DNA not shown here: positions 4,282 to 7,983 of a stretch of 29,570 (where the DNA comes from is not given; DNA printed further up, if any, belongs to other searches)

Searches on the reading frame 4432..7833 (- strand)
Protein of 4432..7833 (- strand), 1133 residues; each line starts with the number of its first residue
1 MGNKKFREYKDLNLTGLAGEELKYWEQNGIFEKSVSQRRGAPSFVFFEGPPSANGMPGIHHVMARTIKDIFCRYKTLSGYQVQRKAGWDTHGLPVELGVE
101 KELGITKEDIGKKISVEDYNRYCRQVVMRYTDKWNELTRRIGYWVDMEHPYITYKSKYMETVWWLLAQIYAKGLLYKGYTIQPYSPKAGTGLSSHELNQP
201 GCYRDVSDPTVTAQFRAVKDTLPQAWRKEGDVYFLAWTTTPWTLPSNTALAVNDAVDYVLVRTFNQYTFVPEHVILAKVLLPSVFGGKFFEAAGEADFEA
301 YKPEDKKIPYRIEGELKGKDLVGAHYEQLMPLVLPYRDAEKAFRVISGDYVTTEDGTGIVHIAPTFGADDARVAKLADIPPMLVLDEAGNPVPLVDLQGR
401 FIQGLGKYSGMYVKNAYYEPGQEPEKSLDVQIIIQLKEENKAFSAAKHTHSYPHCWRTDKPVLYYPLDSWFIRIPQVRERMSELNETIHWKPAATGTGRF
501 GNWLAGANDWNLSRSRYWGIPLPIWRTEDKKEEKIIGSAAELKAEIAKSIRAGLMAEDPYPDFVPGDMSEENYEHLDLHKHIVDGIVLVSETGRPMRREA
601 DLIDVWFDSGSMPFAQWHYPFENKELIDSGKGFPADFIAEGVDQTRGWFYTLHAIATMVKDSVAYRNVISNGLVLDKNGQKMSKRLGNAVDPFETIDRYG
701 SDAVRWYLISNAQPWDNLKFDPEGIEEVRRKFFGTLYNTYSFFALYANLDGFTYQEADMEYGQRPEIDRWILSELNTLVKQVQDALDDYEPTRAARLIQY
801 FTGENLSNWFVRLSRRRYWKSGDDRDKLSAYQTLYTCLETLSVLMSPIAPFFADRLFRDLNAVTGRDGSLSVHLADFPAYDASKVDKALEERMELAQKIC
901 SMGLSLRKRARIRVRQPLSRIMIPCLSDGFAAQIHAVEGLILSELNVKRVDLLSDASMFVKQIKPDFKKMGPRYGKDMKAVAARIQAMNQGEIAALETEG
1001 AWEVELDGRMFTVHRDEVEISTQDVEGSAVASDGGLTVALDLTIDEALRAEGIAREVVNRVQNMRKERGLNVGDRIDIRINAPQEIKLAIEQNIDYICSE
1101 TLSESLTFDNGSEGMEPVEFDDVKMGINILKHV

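Call 14: search_protein_families(library=pfam, proteins=[window:4432-7833:-], max_evalue=0.001)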
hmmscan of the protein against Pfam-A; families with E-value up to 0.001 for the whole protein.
window:4432-7833:- (1133 aa): 4 families
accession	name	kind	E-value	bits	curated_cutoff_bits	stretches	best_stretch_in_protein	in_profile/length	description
PF00133.28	tRNA-synt_1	-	1.6e-117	393.3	22.7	1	22-719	3-412/414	tRNA synthetases class I (I, L, M and V)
PF19302.4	DUF5915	-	1.3e-54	185.1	27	1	940-1131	3-194/195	Domain of unknown function (DUF5915)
PF08264.19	Anticodon_1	-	8e-32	110.6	25.1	1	768-919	1-145/148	Anticodon-binding domain of tRNA ligase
PF09334.17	tRNA-synt_1g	-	2.8e-18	66.3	20.1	2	662-725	309-371/391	tRNA synthetases class I (M)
